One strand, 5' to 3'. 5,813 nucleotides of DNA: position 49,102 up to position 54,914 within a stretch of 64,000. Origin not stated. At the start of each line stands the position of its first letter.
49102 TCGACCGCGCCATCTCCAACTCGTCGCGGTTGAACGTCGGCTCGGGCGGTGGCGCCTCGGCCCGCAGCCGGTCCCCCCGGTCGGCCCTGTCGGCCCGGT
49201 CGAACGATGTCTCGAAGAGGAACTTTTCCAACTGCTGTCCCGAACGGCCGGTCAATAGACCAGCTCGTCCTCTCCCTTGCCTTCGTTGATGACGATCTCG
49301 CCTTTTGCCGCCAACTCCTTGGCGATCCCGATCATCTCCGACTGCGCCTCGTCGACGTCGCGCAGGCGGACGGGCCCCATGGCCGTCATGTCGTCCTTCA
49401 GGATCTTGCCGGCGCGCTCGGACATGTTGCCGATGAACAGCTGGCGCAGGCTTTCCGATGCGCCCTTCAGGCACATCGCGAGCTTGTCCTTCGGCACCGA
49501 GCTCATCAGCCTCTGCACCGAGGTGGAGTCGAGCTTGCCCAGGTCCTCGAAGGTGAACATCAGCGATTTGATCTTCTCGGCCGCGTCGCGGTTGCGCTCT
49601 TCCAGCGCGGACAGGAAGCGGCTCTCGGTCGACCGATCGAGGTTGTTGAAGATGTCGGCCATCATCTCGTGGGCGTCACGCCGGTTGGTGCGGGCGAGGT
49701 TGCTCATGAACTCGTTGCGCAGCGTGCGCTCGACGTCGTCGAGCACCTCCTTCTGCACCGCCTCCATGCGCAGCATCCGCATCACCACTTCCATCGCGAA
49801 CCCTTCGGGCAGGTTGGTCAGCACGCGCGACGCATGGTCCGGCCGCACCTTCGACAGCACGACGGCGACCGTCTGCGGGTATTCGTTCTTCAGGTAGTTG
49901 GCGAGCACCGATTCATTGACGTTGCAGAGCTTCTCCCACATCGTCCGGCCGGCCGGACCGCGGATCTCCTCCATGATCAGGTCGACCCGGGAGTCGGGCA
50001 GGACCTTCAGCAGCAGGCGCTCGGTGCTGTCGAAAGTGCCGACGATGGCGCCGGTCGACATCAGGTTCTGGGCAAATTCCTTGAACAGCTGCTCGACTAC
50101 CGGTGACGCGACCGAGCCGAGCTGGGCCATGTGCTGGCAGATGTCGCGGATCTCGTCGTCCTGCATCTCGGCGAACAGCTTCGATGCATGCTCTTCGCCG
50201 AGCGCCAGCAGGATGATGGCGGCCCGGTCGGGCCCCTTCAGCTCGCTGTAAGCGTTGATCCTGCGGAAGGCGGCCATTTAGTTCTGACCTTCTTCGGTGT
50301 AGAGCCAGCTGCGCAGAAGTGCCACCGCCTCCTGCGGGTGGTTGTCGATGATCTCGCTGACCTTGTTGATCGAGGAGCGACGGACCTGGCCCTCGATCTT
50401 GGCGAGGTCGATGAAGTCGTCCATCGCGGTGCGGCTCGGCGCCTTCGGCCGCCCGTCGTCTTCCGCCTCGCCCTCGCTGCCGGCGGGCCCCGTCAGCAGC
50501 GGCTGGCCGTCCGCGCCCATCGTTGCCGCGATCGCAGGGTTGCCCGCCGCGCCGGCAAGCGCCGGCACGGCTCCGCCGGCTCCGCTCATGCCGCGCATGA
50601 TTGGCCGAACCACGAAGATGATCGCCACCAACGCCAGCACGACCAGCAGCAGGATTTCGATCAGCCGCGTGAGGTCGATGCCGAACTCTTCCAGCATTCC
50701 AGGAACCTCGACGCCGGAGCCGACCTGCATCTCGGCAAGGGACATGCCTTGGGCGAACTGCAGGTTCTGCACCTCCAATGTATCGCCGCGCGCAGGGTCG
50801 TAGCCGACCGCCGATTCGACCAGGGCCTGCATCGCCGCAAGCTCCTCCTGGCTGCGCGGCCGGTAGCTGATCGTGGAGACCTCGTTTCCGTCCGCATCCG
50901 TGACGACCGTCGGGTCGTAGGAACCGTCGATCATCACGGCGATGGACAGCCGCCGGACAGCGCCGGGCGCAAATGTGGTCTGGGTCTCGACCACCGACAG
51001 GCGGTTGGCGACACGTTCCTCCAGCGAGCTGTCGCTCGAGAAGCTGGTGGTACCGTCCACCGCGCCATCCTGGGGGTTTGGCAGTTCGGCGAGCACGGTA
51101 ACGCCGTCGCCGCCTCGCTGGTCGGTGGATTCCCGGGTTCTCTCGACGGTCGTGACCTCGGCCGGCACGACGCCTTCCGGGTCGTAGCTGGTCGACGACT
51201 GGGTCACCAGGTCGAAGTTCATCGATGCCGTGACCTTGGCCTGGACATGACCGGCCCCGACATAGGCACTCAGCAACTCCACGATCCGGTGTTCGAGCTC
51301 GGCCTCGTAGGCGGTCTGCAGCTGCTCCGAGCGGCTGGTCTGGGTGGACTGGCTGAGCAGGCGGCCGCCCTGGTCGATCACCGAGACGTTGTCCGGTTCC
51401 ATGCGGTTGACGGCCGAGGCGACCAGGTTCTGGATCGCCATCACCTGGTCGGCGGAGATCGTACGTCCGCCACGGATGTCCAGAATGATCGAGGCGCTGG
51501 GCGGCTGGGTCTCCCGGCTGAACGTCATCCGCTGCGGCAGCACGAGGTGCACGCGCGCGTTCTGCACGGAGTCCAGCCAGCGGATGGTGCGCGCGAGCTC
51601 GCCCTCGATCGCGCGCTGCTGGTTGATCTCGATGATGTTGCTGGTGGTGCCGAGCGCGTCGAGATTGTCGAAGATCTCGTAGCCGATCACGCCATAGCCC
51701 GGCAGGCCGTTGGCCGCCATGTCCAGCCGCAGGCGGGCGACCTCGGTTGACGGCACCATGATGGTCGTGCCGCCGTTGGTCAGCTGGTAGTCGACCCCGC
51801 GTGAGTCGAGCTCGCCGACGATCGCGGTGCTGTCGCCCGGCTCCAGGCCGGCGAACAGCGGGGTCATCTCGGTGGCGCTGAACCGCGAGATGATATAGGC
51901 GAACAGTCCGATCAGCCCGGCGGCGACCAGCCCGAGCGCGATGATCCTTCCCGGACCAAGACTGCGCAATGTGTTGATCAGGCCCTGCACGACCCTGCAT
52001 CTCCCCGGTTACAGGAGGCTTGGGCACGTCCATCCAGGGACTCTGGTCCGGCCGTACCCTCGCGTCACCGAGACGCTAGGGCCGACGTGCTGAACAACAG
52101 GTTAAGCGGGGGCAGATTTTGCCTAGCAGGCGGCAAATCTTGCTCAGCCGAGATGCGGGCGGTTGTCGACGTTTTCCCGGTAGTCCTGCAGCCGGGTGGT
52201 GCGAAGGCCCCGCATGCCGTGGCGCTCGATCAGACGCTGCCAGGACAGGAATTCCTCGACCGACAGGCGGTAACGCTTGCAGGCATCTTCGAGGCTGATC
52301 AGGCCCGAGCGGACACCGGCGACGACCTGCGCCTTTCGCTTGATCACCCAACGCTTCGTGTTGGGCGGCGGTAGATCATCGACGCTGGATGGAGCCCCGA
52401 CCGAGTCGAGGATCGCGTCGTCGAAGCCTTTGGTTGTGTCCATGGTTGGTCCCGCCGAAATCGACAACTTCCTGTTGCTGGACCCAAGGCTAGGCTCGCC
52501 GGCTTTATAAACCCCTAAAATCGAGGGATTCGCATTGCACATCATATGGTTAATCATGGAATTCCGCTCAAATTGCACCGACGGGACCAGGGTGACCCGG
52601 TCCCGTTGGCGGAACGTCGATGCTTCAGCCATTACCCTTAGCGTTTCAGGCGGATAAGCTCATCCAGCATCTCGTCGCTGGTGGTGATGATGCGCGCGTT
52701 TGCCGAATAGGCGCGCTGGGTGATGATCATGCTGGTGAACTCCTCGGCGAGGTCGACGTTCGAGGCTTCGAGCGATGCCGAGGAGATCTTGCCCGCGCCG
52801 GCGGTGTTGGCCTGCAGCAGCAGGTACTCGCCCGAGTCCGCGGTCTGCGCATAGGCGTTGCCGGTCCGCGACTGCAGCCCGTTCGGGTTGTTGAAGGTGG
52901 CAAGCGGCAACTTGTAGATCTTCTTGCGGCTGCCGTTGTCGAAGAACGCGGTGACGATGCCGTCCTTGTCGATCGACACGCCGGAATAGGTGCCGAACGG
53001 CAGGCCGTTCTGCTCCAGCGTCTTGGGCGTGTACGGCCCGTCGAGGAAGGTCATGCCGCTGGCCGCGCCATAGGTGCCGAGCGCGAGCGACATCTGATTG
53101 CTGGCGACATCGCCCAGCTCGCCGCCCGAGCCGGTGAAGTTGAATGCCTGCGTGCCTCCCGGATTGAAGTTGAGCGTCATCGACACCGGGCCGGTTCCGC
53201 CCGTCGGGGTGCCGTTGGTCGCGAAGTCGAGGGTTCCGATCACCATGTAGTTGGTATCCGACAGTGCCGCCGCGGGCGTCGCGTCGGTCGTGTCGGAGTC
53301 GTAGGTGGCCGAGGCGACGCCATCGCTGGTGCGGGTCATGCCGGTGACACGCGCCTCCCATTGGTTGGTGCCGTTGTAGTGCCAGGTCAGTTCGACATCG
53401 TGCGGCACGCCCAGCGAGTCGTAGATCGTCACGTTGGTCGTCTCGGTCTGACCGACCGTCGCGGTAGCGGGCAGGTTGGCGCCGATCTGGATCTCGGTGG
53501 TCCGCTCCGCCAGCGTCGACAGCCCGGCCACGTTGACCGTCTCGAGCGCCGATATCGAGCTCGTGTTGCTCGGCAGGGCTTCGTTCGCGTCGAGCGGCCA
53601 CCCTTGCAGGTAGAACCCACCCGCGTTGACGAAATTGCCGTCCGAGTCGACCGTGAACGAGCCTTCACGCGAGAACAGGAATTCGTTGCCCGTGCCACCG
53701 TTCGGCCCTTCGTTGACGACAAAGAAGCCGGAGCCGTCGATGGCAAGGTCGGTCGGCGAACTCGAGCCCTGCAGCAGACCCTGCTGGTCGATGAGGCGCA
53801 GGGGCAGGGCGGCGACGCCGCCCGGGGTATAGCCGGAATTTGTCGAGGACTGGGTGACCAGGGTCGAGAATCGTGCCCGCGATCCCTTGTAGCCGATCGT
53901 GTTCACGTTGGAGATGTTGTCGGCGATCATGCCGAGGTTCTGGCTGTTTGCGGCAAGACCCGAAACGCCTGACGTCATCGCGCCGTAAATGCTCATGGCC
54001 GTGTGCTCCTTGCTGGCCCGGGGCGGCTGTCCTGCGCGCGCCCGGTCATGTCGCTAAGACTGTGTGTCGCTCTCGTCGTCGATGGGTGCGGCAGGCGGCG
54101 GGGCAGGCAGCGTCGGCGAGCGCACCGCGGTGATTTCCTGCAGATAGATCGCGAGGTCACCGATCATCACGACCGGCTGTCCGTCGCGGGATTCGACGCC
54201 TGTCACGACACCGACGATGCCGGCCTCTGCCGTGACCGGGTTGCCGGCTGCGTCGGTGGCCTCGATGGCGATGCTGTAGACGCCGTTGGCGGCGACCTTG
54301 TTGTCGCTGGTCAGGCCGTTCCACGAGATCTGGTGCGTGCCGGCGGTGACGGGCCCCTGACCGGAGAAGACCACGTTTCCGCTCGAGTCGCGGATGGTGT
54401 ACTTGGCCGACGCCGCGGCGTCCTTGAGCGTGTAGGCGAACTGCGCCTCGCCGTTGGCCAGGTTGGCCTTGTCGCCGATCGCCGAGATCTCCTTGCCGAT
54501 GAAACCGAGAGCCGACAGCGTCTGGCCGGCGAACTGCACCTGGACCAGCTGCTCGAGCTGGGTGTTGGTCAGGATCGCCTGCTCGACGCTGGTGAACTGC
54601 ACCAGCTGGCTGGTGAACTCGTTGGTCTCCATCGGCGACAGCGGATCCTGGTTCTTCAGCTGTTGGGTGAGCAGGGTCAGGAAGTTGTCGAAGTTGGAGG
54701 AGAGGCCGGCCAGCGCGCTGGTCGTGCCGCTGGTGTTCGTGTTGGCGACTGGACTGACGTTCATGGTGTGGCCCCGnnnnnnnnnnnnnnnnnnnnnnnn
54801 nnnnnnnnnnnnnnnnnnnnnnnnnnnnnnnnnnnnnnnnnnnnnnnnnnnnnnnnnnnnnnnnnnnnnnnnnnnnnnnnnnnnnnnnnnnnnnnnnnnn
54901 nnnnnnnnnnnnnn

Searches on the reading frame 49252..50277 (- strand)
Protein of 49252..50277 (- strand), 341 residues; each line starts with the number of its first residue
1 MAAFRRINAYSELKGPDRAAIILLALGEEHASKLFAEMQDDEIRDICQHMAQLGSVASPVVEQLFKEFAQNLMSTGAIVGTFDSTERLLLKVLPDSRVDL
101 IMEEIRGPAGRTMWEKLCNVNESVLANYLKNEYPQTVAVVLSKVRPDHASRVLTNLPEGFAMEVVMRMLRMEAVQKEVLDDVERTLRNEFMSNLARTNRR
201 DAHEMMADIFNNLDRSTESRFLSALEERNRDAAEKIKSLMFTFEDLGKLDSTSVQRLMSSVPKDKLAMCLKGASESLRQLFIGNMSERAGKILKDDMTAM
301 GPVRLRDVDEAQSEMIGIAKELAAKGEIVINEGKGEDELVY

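Call 9: search_protein_families(library=pfam, proteins=[window:49252-50277:-], max_evalue=0.001)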
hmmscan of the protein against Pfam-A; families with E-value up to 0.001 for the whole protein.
window:49252-50277:- (341 aa): 4 families
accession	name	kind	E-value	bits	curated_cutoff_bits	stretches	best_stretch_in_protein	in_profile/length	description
PF01706.21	FliG_C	-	9.6e-42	142.1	23.3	1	224-330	2-108/108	FliG C-terminal domain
PF14841.11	FliG_M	-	2.8e-34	117.6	25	2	123-195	2-74/76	FliG middle domain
PF14842.11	FliG_N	-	4.4e-32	111.2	25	2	12-114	1-104/104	FliG N-terminal domain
PF03448.22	MgtE_N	-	5.4e-13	49.8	25.9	0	11-51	23-62/102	MgtE intracellular N domain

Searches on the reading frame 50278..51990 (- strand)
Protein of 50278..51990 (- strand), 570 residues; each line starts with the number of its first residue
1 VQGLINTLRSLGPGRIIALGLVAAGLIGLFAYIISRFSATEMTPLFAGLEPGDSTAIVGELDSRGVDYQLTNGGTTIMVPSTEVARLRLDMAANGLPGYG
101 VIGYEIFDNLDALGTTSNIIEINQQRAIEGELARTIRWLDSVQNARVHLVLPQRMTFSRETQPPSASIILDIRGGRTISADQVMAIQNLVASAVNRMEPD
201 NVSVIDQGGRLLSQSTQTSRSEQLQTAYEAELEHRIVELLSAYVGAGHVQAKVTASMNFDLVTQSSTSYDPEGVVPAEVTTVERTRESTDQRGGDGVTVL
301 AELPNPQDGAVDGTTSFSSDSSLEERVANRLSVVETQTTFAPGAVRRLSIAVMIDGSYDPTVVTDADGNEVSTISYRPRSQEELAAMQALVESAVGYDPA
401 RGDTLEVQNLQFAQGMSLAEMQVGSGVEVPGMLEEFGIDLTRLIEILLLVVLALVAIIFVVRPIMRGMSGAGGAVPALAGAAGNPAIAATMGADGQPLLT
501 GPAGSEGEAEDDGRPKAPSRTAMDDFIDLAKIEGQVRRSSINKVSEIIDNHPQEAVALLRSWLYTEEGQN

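Call 9: search_protein_families(library=pfam, proteins=[window:50278-51990:-], max_evalue=0.001)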
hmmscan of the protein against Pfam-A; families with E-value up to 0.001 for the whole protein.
window:50278-51990:- (570 aa): 2 families
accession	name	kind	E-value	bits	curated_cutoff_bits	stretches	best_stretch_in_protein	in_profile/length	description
PF01514.23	YscJ_FliF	-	3.1e-62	210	24.4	1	38-214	2-179/179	Secretory protein of YscJ/FliF family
PF08345.17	YscJ_FliF_C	-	1.3e-32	113.7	23.8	1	240-412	1-147/147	Flagellar M-ring protein C-terminal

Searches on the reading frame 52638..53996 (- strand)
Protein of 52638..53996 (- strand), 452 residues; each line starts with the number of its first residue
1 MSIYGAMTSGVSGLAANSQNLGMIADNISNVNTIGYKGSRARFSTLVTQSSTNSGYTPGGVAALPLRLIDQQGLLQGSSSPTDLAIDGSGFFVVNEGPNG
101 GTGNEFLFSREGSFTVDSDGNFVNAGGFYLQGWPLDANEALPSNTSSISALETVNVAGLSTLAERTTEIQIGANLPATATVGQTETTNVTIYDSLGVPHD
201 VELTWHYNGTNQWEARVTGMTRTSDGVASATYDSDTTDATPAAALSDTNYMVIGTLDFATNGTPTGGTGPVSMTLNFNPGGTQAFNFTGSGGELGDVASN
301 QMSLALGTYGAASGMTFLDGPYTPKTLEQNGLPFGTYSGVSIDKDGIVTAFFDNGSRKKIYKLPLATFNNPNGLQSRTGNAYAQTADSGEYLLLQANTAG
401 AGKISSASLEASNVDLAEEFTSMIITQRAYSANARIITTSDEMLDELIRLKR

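Call 9: search_protein_families(library=pfam, proteins=[window:52638-53996:-], max_evalue=0.001)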
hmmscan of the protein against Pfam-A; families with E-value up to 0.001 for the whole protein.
window:52638-53996:- (452 aa): 4 families
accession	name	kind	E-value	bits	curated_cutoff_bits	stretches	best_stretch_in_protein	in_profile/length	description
PF06429.18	Flg_bbr_C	-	1.4e-17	63.4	23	1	407-450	3-46/46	Flagellar basal body rod FlgEFG protein C-terminal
PF22692.1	LlgE_F_G_D1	-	1.7e-11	44.6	27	1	85-149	1-55/64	Flagellar hook protein FlgE/F/G D1 domain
PF07559.19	FlgE_D2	-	2.3e-09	38.3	22.7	1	182-331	19-141/142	Flagellar basal body protein FlaE D2 domain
PF00460.25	Flg_bb_rod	-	1.4e-07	31.8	20.7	1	9-37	3-31/31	Flagella basal body rod protein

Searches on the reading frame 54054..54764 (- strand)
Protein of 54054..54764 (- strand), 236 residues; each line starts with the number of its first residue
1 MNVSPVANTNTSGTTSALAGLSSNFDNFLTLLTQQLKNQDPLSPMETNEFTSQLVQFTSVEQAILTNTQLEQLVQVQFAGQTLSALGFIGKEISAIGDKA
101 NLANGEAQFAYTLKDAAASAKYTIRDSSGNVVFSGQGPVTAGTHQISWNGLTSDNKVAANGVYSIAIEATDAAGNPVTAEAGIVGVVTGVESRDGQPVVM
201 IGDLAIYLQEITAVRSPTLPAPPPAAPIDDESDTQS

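Call 9: search_protein_families(library=pfam, proteins=[window:54054-54764:-], max_evalue=0.001)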
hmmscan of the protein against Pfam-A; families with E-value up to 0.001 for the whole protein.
window:54054-54764:- (236 aa): 3 families
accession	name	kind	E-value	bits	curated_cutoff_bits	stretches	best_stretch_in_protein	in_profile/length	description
PF03963.19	FlgD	-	6.6e-20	71.5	27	1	4-72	7-75/75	Flagellar hook capping protein - N-terminal region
PF13860.13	FlgD_ig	-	2.8e-13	50.1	27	1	101-172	5-78/79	FlgD Ig-like domain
PF13861.12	FLgD_tudor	-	1.2e-05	25.8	26.9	1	81-211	2-57/58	FlgD Tudor-like domain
